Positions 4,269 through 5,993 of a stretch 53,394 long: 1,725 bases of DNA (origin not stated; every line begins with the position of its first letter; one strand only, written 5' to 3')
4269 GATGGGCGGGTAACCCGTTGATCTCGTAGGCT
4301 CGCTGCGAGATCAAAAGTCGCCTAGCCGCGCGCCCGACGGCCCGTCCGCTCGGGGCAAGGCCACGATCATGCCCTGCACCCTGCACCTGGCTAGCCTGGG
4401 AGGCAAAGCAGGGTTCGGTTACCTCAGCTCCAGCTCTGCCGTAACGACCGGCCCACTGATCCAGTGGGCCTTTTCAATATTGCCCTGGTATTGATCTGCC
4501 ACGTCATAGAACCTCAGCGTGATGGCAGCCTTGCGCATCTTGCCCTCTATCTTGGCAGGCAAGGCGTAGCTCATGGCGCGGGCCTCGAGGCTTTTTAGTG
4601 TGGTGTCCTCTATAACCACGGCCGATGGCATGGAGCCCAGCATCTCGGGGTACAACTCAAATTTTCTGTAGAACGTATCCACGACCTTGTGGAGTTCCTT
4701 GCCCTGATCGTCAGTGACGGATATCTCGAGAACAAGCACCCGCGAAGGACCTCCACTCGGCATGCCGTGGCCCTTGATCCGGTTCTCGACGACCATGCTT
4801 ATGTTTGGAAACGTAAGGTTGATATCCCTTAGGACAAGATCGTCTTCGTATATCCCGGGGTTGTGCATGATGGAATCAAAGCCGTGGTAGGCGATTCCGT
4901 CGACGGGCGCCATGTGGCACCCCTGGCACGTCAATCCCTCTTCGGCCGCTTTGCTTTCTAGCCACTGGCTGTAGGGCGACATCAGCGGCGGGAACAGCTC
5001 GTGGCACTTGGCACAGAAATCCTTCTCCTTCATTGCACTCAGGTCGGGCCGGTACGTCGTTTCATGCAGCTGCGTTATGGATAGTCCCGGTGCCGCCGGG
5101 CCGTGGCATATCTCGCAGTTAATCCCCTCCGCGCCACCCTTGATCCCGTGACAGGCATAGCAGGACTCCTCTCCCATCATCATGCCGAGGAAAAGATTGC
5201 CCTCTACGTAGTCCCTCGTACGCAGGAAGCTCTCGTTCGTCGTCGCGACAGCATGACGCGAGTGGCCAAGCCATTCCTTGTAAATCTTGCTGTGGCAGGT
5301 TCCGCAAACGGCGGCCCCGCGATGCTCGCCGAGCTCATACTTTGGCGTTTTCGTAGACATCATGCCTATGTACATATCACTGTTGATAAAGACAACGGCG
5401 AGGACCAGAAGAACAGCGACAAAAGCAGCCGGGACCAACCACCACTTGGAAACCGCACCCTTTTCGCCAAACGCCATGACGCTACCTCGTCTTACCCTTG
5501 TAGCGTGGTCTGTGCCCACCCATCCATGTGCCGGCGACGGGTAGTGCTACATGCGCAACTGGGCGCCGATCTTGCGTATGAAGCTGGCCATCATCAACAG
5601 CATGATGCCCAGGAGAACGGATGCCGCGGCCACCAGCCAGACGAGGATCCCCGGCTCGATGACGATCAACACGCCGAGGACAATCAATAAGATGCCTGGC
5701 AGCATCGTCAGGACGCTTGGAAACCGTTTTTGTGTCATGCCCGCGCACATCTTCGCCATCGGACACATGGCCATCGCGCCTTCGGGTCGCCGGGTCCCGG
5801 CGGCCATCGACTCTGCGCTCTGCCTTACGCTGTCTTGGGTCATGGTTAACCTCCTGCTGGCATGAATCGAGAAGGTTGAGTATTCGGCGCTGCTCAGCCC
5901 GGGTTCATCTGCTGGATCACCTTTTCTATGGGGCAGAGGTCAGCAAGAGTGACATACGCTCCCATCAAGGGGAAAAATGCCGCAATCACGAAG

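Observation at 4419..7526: ArsR-gated arsM module carrying two mini membrane proteins and a membrane-anchored pentahaem cytochrome c on a low-GC island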

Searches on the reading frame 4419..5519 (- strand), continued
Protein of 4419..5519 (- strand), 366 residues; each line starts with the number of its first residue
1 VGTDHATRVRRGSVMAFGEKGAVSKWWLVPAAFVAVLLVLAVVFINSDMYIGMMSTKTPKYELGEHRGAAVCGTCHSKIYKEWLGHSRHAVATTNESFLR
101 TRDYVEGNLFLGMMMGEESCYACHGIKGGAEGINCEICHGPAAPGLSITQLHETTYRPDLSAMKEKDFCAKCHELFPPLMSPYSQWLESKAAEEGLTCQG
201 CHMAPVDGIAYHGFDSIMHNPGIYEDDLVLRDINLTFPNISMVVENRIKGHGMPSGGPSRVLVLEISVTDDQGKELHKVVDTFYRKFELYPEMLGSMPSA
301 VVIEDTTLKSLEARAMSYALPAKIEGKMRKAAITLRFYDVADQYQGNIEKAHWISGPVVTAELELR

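Call 65: search_protein_families(library=ncbifam, proteins=[L072:4188-4670:+, L002:5333-5797:+, L072:4900-5298:+, L072:3193-4008:+, L002:4590-5336:+, L002:4103-4567:-, L072:2536-3111:+, L004:5546-5971:+, L002:5798-6004:+, L076:421-609:+], max_evalue=0.01)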
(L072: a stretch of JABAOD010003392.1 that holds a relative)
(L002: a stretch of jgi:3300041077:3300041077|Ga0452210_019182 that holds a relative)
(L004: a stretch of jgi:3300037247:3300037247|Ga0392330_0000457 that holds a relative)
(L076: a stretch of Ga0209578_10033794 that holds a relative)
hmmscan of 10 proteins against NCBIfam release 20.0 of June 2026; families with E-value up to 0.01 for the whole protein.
L072:4188-4670:+ (160 aa): 0 families

L002:5333-5797:+ (154 aa): 0 families

L072:4900-5298:+ (132 aa): 0 families

L072:3193-4008:+ (271 aa): 64 families (the best 25 are shown)
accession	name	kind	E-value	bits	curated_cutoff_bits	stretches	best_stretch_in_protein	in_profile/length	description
NF008823.0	PRK11873.1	subfamily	7.7e-108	360.1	263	1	10-269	3-270/272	arsenite methyltransferase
NF041537.1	ArsM_AhpD_UU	exception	6e-53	179.8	510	1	6-234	5-227/345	arsenite methyltransferase/AhpD domain selenoprotein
NF047649.1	MTase_UXPK_star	exception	9.7e-52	175.7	460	1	5-234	4-228/283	methyltransferase/UXPK-star double selenoprotein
NF041536.1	ArsM_DUF2284_UU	exception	5.9e-46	156.7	575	1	44-234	36-227/459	arsenite methyltransferase/DUF2284 domain selenoprotein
NF040538.1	methyl_ArsM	equivalog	2.1e-41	142.3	500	2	148-239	167-260/356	arsinothricin biosynthesis methyltransferase ArsM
NF038099.1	AsSugarArsM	exception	1.9e-28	99.6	400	1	66-236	41-220/321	arsenosugar biosynthesis arsenite methyltransferase ArsM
NF045667.1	MTase_DVU1556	equivalog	1.5e-27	96.5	155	1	77-243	16-172/213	DVU_1556 family methyltransferase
NF040539.1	AST_met_ArsM_2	exception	2.4e-27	96.4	240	1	86-236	59-212/262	putative arsinothricin biosynthesis methyltransferase ArsM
NF001244.0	PRK00216.1-5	equivalog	2.4e-17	63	216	1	81-207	46-171/236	bifunctional demethylmenaquinone methyltransferase/2-methoxy-6-polyprenyl-1,4-benzoquinol methylase UbiE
NF001240.0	PRK00216.1-1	equivalog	2.6e-16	59.5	378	1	79-191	59-172/251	bifunctional demethylmenaquinone methyltransferase/2-methoxy-6-polyprenyl-1,4-benzoquinol methylase UbiE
NF043040.1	corrin_prot_MT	hypoth_equivalog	3.1e-16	59.5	180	1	79-203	36-163/216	corrinoid protein-associated methyltransferase CpaM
TIGR01934.1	MenG_MenH_UbiE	subfamily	8.9e-16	57.9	158.35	1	81-207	37-159/223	ubiquinone/menaquinone biosynthesis methyltransferase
NF052510.1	methyltran_MpqE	exception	5e-15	55.5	335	1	79-188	42-152/234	methyl-plastoquinone biosynthesis methyltransferase MpqE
TIGR02072.1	BioC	equivalog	7.5e-15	55.4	184.95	1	85-234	36-176/244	malonyl-ACP O-methyltransferase BioC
NF001242.0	PRK00216.1-3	equivalog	8.4e-15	54.9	351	1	84-188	71-176/258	bifunctional demethylmenaquinone methyltransferase/2-methoxy-6-polyprenyl-1,4-benzoquinol methylase UbiE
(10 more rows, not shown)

L002:4590-5336:+ (248 aa): 77 families (the best 25 are shown)
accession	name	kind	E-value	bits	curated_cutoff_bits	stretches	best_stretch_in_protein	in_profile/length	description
NF008823.0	PRK11873.1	subfamily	4.7e-100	334.6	263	1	2-229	3-230/272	arsenite methyltransferase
NF041537.1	ArsM_AhpD_UU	exception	2.3e-55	187.8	510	1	5-231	12-231/345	arsenite methyltransferase/AhpD domain selenoprotein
NF041536.1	ArsM_DUF2284_UU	exception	4.2e-52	177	575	1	4-232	11-232/459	arsenite methyltransferase/DUF2284 domain selenoprotein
NF047649.1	MTase_UXPK_star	exception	9e-51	172.5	460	1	5-229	12-230/283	methyltransferase/UXPK-star double selenoprotein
NF040538.1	methyl_ArsM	equivalog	3.1e-41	141.7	500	2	141-229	167-257/356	arsinothricin biosynthesis methyltransferase ArsM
NF038099.1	AsSugarArsM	exception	1.3e-29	103.4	400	1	59-228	41-219/321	arsenosugar biosynthesis arsenite methyltransferase ArsM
NF045667.1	MTase_DVU1556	equivalog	3.1e-27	95.4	155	1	69-225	15-163/213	DVU_1556 family methyltransferase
NF040539.1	AST_met_ArsM_2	exception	3.3e-27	96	240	1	78-229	58-212/262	putative arsinothricin biosynthesis methyltransferase ArsM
NF001244.0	PRK00216.1-5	equivalog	1.6e-19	70.2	216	1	72-198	44-169/236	bifunctional demethylmenaquinone methyltransferase/2-methoxy-6-polyprenyl-1,4-benzoquinol methylase UbiE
NF052510.1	methyltran_MpqE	exception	7e-19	68.1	335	1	70-179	40-150/234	methyl-plastoquinone biosynthesis methyltransferase MpqE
TIGR01934.1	MenG_MenH_UbiE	subfamily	8.1e-18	64.5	158.35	1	72-188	35-149/223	ubiquinone/menaquinone biosynthesis methyltransferase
NF001240.0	PRK00216.1-1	equivalog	1e-17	64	378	1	69-182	56-170/251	bifunctional demethylmenaquinone methyltransferase/2-methoxy-6-polyprenyl-1,4-benzoquinol methylase UbiE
TIGR02072.1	BioC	equivalog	1.9e-17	63.9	184.95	1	78-186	36-138/244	malonyl-ACP O-methyltransferase BioC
NF001243.0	PRK00216.1-4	equivalog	7.5e-16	58.2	235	1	73-182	44-153/237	demethylmenaquinone methyltransferase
TIGR02752.1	MenG_heptapren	equivalog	1.1e-15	57.8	419.85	1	73-184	42-153/231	demethylmenaquinone methyltransferase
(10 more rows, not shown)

L002:4103-4567:- (154 aa): 6 families
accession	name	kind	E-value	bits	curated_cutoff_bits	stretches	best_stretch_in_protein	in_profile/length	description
TIGR03433.1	padR_acidobact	paralog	1.9e-07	31.1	101.8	1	52-122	2-79/101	PadR family transcriptional regulator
NF053635.1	TransRegRv3488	equivalog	5.6e-05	23.3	140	1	52-122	6-79/98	Rv3488 family transcriptional regulator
NF033788.1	HTH_metalloreg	subfamily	0.00012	21.9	55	1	87-118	39-70/77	metalloregulator ArsR/SmtB family transcription factor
NF004170.0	PRK05638.1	equivalog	0.00023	19.8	421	1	56-122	373-436/442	threonine synthase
NF033789.1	repress_SdpR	subfamily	0.00028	20.7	100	1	59-117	13-65/79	autorepressor SdpR family transcription factor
NF040642.1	sulf_sens_BigR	equivalog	0.0079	16.2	155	0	93-132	53-93/95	sulfite-sensing transcriptional repressor BigR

L072:2536-3111:+ (191 aa): 91 families (the best 25 are shown)
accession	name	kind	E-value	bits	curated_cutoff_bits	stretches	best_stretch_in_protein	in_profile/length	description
NF007215.0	PRK09637.1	equivalog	6.6e-70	234.8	212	1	11-189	3-181/181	RNA polymerase sigma factor SigZ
TIGR02959.1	SigZ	equivalog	5e-62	208.7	168.65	1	15-183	1-169/170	RNA polymerase sigma factor SigZ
TIGR02950.1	SigM_subfam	subfamily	3.3e-30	105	147.95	1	12-161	3-157/159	RNA polymerase sigma factor, SigM family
TIGR02985.1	Sig70_bacteroi1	subfamily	6e-27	94.9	126.4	1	12-160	4-160/162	RNA polymerase sigma-70 factor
TIGR02937.1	sigma70-ECF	superfamily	5.7e-24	84.6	42.9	1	12-161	4-164/165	sigma-70 family RNA polymerase sigma factor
NF007226.0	PRK09644.1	equivalog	2.2e-23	83.2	199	1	12-162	4-157/166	RNA polymerase sigma factor SigM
NF009193.0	PRK12541.1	equivalog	1.1e-21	77.8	171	1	11-160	7-158/161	RNA polymerase sigma factor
NF007223.0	PRK09641.1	equivalog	4.8e-21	75.5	209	1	14-162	23-184/187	RNA polymerase sigma factor SigW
NF009166.1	PRK12513.1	equivalog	9e-21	74.5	206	1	12-161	25-185/193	RNA polymerase sigma factor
NF058625.1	sigma_PG0214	equivalog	4.3e-20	72.1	130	1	14-163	9-162/170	GFO_1088 family ECF-type sigma factor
NF006930.0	PRK09415.1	subfamily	5.3e-20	72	198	1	12-162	19-175/179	RNA polymerase factor sigma C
TIGR02948.1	SigW_bacill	equivalog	8.6e-19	68.3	243.1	1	15-159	24-181/187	RNA polymerase sigma factor SigW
TIGR02983.1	SigE-fam_strep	subfamily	2.2e-18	66.7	141.55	1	13-157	10-153/162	SigE family RNA polymerase sigma factor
NF008888.0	PRK11922.1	equivalog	2.7e-18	66.5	204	1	11-162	32-196/231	RNA polymerase sigma factor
NF009171.0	PRK12518.1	equivalog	5.3e-18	65.5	208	1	12-162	30-184/191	RNA polymerase sigma factor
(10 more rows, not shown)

L004:5546-5971:+ (141 aa): 10 families
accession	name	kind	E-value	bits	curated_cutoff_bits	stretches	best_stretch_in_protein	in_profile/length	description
TIGR01926.1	peroxid_rel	subfamily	1.8e-14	53.9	81.8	1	9-97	4-91/178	peroxidase-related enzyme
TIGR00778.1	ahpD_dom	domain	1.3e-07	31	27.8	1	65-113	1-49/51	alkylhydroperoxidase AhpD family core domain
NF045649.1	2X_seleno_MduS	exception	1.2e-06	27.8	380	1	54-120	235-304/338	methyltransferase domain-containing selenoprotein MduS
NF041537.1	ArsM_AhpD_UU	exception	2.8e-06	26.4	510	1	50-115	261-329/345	arsenite methyltransferase/AhpD domain selenoprotein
TIGR04169.1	perox_w_seleSAM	hypoth_equivalog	5.1e-06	26.5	120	1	57-108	29-80/109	arsenosugar biosynthesis-associated peroxidase-like protein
TIGR00777.1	ahpD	subfamily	0.00069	19.5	191.95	1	68-112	113-157/177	alkylhydroperoxidase, AhpD family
NF041238.1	AhpD_rel_CFYUT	equivalog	0.00074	18.9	175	1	6-114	151-265/357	alkylhydroperoxidase-related (seleno)protein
NF053654.1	GroundWater_YciW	equivalog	0.0019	18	310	1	8-114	4-109/179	YciW-related (seleno)protein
NF041047.1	GSU3128_fam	equivalog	0.0076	16.3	110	0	56-111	6-61/84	GSU3128 family (seleno)protein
TIGR04030.1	perox_Avi_7169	hypoth_equivalog_domain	0.01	15.9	233.15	0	40-110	43-114/185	alkylhydroperoxidase domain protein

L002:5798-6004:+ (68 aa): 0 families

L076:421-609:+ (62 aa): 0 families

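Call 97: search_dna_similar(query=window:4419-5477:-, collection=plasmids, mode=protein, max_rows=10, max_evalue=0.00001)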
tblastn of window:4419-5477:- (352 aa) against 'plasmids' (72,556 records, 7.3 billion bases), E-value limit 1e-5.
No match.

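Call 105: search_protein_representatives(alignment_id=A1)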
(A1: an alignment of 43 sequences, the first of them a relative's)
Query: 43 sequences, 348 profile positions. Proteins with E-value up to 0.001 (for the whole library): 3190; up to 1e-10: 949; up to 1e-30: 34. The best 150 are listed.
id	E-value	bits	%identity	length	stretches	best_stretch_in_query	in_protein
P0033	6.7e-162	554.8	-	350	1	2-347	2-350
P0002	4.8e-150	515.8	-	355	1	2-347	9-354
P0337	5.8e-130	449.7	-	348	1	12-347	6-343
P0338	1.6e-118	412.1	-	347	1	11-342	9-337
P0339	1.7e-115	402.1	-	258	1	94-347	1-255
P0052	8.5e-114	396.6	-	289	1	4-243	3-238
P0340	1.7e-104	366.0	-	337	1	14-347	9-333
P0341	1.9e-98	346.1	-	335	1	13-347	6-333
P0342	7.7e-89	314.5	-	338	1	16-347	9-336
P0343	2.5e-70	253.6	-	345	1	14-345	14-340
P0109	1.1e-66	241.6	-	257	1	6-201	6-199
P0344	2.2e-66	240.7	-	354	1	10-334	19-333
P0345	2.3e-61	224.1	-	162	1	186-344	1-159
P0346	4.0e-58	213.5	-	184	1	28-188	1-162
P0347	5.5e-49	183.4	-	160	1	4-155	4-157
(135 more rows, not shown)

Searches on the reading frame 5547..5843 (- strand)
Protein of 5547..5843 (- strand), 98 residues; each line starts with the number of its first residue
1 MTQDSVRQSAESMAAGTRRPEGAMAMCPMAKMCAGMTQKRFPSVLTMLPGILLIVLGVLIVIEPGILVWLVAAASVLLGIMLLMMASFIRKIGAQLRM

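Call 3: search_protein_families(library=pfam, proteins=[window:5547-5843:-], max_evalue=0.1)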
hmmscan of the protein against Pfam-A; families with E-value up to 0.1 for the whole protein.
window:5547-5843:- (98 aa): 0 families

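Call 4: search_protein_families(library=ncbifam, proteins=[window:5547-5843:-], max_evalue=0.1)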
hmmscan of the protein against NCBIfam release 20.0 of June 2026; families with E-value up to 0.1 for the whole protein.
window:5547-5843:- (98 aa): 0 families

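Call 41: find_homologous_proteins(query=window:5547-5843:-, max_evalue=0.01)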
Query window:5547-5843:- (98 aa): 105 proteins with E <= 0.01 among 133 candidates.
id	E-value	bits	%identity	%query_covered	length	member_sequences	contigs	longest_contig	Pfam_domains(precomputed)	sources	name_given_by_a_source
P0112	2.8e-52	192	100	100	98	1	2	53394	-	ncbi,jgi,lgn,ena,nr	ncbi:MAG: hypothetical protein OEO84_00035 [Betaproteobacteria bacterium]|nr:hypothetical protein [B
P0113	8.1e-42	159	83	100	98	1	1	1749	-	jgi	-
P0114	7.3e-40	152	81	99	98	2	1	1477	-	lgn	-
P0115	8.2e-38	146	77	99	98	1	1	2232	-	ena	-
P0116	8.9e-38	146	77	99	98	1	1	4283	-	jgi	-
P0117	1.5e-34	136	73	100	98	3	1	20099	-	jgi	jgi:uncharacterized membrane protein HdeD (DUF308 family)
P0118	3.2e-34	134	71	100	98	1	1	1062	-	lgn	-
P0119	6.1e-34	134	72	100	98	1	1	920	-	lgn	-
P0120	8.7e-34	133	73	100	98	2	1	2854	-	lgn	-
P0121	1.2e-33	133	70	100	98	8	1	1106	-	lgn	-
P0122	2.8e-33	131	71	100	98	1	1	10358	-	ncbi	-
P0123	3.2e-33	131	70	100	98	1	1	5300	-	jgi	jgi:uncharacterized membrane protein HdeD (DUF308 family)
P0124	5.2e-33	131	71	100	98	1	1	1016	-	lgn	-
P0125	2.4e-32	129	66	99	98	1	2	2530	-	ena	-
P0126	4.0e-32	128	71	100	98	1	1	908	-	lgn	-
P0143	8.9e-27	111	83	77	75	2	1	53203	-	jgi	jgi:uncharacterized membrane protein HdeD (DUF308 family)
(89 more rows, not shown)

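Call 45: find_encoding_contigs(protein=P0143, flank=6000, max_places=3)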
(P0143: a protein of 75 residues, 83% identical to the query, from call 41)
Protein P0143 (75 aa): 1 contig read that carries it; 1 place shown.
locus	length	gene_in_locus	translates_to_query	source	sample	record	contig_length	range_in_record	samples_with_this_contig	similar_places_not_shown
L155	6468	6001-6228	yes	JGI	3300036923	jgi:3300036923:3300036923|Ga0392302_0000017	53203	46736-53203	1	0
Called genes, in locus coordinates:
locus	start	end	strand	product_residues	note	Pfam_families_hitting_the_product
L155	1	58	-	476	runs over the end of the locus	PF01435:Peptidase_M48, PF07719:TPR_2 (faint), PF13424:TPR_12 (faint), PF13432:TPR_16 (weak), PF23914:TPR_CcmH_CycH (weak), PF00515:TPR_1 (faint), PF14559:TPR_19, PF13428:TPR_14 (weak)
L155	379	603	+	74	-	PF01206:TusA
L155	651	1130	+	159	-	PF02635:DsrE (faint), PF13686:DrsE_2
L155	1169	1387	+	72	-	-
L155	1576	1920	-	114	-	-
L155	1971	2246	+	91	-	PF05899:Cupin_3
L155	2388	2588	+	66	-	-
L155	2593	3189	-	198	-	-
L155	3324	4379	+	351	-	PF21739:DUF6866_N, PF21740:DUF6866_C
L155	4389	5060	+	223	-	PF13640:2OG-FeII_Oxy_3, PF18331:PKHD_C (weak)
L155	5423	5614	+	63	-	-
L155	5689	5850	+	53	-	-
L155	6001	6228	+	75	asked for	-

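Call 53: find_encoding_contigs(protein=P0116, flank=6000, max_places=3)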
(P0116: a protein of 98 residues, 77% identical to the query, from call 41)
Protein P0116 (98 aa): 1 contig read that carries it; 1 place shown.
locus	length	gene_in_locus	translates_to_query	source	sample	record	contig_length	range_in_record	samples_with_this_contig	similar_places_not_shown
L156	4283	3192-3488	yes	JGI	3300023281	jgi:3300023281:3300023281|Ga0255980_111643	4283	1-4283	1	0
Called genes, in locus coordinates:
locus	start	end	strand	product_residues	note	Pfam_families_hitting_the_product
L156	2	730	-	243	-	?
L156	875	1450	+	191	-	PF02566:OsmC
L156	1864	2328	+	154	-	PF13527:Acetyltransf_9 (faint), PF00583:Acetyltransf_1, PF13673:Acetyltransf_10, PF13508:Acetyltransf_7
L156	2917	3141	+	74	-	-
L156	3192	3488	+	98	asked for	-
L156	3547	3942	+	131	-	PF13474:SnoaL_3 (weak), PF14534:DUF4440, PF12680:SnoaL_2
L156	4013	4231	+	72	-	-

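Call 83: search_protein_families(library=pfam, alignment_id=A6, max_evalue=1)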
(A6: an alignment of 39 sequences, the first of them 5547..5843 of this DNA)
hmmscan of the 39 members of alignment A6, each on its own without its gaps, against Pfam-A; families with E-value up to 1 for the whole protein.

A. member 1, window:5547-5843:- (98 aa): 3 families
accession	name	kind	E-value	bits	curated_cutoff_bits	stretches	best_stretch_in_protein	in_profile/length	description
PF13829.11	DUF4191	-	0.36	10.6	30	1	33-89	14-70/219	Domain of unknown function (DUF4191)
PF04650.22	YSIRK_signal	-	0.39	11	20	0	73-84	15-26/26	YSIRK type signal peptide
PF03729.18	DUF308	-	0.43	11.3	25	1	50-91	3-48/73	Short repeat of unknown function (DUF308)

B. families by the number of members that match (of 39 scanned): 43 families (the first 25 are shown)
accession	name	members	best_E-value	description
PF04123.18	DUF373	28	0.0001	Domain of unknown function (DUF373)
PF23933.1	DUF7269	16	0.041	Family of unknown function (DUF7269)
PF03729.18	DUF308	15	0.05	Short repeat of unknown function (DUF308)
PF06724.16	DUF1206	13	0.00025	Domain of Unknown Function (DUF1206)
PF11295.13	DUF3096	12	0.001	Protein of unknown function (DUF3096)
PF14387.11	DUF4418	11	0.00075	Domain of unknown function (DUF4418)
PF13829.11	DUF4191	8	0.043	Domain of unknown function (DUF4191)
PF24003.1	DUF7319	7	0.0061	Domain of unknown function (DUF7319)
PF04932.20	Wzy_C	6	0.013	O-Antigen ligase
PF07254.17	Cpta_toxin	5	0.00082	Membrane-bound toxin component of toxin-antitoxin system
PF19609.4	DUF6114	4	0.0021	Family of unknown function (DUF6114)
PF08507.15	COPI_assoc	4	0.017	COPI associated protein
PF04650.22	YSIRK_signal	4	0.063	YSIRK type signal peptide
PF12650.12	DUF3784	4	0.065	Domain of unknown function (DUF3784)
PF22285.2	DUF6962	3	0.0007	Family of unknown function (DUF6962)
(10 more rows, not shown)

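Call 98: search_dna_similar(query=window:5547-5843:-, collection=plasmids, mode=protein, max_rows=10, max_evalue=0.001)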
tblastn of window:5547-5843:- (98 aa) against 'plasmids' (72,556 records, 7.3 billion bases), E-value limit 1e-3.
No match.
